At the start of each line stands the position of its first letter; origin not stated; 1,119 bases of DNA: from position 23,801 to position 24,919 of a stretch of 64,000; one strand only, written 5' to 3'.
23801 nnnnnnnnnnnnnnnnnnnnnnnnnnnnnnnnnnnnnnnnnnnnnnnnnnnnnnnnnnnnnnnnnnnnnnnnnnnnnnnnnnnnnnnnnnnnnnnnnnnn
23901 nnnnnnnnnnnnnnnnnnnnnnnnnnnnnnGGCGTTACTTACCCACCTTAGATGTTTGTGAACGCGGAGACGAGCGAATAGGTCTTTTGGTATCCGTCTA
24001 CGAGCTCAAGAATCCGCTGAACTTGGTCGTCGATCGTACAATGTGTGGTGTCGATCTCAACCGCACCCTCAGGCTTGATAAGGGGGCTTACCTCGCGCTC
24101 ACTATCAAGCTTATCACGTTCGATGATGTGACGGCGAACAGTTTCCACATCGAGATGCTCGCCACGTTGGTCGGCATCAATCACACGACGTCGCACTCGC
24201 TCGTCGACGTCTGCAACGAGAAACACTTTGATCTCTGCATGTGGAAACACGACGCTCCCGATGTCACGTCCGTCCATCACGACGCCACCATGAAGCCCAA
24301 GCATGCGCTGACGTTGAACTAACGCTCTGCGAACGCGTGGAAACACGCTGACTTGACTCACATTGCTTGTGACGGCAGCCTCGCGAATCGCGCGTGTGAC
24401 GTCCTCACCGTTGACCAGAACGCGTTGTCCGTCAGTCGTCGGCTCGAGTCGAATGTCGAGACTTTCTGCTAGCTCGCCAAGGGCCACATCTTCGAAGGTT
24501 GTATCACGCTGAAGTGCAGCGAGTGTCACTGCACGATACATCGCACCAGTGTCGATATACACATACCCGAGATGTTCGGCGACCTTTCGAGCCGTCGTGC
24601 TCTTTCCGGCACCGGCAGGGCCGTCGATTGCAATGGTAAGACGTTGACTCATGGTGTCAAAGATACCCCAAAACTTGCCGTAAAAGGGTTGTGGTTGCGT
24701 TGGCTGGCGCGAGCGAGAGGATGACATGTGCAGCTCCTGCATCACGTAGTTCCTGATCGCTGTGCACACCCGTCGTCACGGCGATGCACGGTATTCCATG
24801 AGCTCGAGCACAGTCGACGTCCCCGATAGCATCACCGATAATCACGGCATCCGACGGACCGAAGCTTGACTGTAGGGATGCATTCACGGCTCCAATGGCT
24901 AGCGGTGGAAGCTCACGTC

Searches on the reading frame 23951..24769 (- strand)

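Call 30: search_protein_families(library=pfam, proteins=[window:23951-24769:-], max_evalue=0.01)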
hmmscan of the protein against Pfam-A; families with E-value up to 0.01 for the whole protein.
window:23951-24769:- (273 aa): 12 families
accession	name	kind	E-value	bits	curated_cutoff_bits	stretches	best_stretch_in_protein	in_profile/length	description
PF02224.24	Cytidylate_kin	-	2.8e-69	233.5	26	1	46-257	1-209/211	Cytidylate kinase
PF13189.12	Cytidylate_kin2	-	8.6e-10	39.5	28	1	46-220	2-148/176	Cytidylate kinase-like family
PF13207.12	AAA_17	-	9.8e-07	29.6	27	1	50-83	2-35/136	AAA domain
PF13238.12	AAA_18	-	1.4e-05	26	29.4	1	46-195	1-108/128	AAA domain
PF00485.24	PRK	-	5e-05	23.6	22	0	46-73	2-29/196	Phosphoribulokinase / Uridine kinase family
PF13671.12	AAA_33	-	9.1e-05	23.2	27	1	49-103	5-62/143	AAA domain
PF13401.12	AAA_22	-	9.5e-05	23.2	27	1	42-123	4-70/130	AAA domain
PF01202.28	SKI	-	0.0004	21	22.1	1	53-76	2-25/159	Shikimate kinase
PF00406.28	ADK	-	0.0017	19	26.8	1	50-82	3-35/151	Adenylate kinase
PF13521.12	AAA_28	-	0.0092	16.6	27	0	46-74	2-29/164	AAA domain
PF13191.12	AAA_16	-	0.0095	16.9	32.6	0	46-98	27-85/167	AAA ATPase domain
PF13604.12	AAA_30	-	0.0095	16.1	27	0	40-67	15-42/191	AAA domain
